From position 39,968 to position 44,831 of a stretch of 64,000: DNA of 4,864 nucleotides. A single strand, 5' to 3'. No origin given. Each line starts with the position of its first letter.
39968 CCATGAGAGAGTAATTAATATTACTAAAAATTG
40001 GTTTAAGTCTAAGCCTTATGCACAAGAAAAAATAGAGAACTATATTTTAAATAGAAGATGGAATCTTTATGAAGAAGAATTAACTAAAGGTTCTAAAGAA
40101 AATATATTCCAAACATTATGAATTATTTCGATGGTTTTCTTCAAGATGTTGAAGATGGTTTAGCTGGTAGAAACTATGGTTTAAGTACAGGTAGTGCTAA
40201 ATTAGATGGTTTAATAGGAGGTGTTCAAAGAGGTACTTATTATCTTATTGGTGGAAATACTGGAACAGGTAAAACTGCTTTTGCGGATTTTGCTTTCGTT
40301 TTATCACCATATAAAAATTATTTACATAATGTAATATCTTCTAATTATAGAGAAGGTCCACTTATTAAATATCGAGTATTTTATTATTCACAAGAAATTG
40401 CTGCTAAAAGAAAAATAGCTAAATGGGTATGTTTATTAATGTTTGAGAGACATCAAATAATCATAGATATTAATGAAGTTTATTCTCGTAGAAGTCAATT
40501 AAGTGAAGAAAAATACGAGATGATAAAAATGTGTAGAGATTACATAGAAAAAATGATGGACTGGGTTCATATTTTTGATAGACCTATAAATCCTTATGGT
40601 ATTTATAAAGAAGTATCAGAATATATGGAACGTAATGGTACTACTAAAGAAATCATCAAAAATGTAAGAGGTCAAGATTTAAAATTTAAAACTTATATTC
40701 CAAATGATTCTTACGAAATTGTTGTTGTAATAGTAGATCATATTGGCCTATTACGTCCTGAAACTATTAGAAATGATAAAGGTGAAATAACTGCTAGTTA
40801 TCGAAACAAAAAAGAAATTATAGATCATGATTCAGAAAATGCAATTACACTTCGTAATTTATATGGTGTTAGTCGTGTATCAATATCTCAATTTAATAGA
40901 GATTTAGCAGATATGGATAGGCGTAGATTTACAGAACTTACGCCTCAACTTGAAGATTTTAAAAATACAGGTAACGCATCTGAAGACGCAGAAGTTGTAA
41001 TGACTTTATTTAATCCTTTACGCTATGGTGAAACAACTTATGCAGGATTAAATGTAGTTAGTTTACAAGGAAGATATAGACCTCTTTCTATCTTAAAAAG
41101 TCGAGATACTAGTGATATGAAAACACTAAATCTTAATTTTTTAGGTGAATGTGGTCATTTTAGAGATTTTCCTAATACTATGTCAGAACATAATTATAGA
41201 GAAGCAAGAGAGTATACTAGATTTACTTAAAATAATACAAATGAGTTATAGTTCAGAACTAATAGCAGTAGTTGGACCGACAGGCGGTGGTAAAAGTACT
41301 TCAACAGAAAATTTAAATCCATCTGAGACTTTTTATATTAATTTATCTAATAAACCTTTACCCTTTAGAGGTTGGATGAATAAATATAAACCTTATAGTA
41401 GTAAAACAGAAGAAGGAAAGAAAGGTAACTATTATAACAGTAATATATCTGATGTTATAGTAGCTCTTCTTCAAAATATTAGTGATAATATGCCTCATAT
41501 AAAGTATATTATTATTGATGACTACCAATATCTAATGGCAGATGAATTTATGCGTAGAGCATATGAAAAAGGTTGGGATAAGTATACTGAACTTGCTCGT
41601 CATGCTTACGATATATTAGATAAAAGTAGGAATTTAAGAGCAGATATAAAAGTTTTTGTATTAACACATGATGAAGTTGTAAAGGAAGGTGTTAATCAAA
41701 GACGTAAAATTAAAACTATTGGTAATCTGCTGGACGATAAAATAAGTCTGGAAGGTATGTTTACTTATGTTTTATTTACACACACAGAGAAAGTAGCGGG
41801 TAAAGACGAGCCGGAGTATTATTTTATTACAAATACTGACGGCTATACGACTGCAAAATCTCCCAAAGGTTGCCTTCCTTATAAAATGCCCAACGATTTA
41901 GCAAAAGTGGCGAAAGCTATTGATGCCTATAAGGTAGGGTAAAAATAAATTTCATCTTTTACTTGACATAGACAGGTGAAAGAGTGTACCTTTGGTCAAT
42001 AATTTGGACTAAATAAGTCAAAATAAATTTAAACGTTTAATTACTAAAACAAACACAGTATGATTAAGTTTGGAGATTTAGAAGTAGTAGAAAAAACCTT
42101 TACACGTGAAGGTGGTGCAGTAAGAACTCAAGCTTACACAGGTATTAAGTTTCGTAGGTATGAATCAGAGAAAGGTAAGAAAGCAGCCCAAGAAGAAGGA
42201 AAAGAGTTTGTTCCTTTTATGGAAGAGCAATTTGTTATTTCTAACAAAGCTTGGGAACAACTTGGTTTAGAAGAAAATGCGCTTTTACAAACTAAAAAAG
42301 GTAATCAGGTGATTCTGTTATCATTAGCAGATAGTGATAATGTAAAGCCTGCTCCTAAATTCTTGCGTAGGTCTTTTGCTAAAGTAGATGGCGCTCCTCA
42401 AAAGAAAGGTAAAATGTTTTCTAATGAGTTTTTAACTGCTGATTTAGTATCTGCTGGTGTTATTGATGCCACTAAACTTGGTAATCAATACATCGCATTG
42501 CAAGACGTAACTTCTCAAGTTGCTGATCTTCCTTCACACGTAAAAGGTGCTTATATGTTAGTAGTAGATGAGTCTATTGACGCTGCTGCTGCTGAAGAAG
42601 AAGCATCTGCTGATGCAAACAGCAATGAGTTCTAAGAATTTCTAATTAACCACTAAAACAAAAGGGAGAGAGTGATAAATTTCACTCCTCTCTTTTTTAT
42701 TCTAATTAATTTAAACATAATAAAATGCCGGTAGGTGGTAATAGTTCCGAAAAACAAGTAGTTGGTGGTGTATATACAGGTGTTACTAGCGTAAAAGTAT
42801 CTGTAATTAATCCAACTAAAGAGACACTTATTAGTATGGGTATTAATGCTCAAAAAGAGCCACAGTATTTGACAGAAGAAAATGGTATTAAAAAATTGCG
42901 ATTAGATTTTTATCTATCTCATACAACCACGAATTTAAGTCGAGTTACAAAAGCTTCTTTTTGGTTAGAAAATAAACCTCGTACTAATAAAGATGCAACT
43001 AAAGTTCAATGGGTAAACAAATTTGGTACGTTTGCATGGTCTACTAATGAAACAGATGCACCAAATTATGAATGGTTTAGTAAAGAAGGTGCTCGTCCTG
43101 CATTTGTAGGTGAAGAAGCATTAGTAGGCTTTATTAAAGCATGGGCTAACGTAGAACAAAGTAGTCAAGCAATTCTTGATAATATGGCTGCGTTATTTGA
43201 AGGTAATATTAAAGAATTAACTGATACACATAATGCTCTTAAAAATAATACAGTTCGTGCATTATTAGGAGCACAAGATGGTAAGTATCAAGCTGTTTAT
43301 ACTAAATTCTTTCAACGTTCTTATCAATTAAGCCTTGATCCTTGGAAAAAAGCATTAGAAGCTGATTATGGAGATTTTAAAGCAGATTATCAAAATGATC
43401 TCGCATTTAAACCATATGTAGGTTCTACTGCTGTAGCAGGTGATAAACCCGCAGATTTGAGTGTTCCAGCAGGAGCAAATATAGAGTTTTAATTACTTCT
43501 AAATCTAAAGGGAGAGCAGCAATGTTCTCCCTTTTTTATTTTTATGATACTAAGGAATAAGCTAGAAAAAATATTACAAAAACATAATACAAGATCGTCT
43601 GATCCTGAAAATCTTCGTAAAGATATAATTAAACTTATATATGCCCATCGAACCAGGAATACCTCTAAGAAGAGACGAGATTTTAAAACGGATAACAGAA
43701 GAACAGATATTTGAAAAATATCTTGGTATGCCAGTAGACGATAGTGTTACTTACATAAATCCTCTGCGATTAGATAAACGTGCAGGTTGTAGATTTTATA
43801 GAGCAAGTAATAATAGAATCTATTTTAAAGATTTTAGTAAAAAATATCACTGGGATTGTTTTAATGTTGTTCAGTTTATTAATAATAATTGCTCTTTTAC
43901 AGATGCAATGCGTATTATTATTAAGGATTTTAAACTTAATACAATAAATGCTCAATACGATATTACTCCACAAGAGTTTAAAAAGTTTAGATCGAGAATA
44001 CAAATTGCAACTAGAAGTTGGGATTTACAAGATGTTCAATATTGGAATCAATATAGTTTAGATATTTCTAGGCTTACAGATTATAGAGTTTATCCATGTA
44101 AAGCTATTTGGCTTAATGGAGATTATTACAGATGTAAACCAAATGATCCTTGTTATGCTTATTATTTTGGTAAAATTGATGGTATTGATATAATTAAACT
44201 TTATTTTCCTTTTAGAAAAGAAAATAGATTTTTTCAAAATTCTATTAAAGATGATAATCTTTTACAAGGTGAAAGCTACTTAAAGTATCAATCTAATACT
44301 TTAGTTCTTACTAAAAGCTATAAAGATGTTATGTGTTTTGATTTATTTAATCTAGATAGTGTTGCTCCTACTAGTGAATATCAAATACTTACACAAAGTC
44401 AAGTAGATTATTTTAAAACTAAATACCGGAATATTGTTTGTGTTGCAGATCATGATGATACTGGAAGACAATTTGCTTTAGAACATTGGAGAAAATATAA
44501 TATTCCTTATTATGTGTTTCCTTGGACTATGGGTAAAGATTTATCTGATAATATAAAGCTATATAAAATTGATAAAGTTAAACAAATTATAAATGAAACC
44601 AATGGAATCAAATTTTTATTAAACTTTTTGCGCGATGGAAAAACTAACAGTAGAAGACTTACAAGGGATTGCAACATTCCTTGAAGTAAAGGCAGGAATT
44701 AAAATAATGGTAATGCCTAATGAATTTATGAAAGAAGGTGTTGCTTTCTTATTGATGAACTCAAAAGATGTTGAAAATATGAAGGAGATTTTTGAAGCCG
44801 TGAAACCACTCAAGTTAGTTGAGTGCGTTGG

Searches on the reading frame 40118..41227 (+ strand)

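Call 32: search_protein_families(library=phrogs, proteins=[window:40118-41227:+], max_evalue=0.001)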
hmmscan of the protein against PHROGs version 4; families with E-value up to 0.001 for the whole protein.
window:40118-41227:+ (370 aa): 3 families
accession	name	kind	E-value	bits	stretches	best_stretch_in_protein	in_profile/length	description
phrog_19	-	DNA, RNA and nucleotide metabolism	1.8e-22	81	1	7-358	318-588/621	DnaB-like replicative helicase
phrog_15558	-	unknown function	1e-12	48.9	1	139-348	190-397/403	-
phrog_243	-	DNA, RNA and nucleotide metabolism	1.4e-05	25.2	0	27-58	23-54/273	DnaB-like replicative helicase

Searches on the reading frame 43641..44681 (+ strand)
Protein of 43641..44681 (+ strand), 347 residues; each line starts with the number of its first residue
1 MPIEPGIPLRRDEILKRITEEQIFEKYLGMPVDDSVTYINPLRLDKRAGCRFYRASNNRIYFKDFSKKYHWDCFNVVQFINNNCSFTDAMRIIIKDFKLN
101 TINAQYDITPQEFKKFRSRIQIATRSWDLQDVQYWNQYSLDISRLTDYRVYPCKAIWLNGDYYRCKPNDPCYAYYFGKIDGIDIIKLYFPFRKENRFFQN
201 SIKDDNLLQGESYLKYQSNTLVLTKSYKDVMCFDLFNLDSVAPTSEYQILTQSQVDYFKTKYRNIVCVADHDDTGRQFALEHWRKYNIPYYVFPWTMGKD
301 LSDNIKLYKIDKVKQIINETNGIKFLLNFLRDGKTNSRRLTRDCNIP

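Call 32: search_protein_families(library=phrogs, proteins=[window:43641-44681:+], max_evalue=0.001)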
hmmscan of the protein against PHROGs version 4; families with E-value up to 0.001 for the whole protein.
window:43641-44681:+ (347 aa): 1 family
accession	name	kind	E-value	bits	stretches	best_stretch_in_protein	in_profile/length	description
phrog_12622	-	DNA, RNA and nucleotide metabolism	5.7e-29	102.4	1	10-271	27-307/415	DNA primase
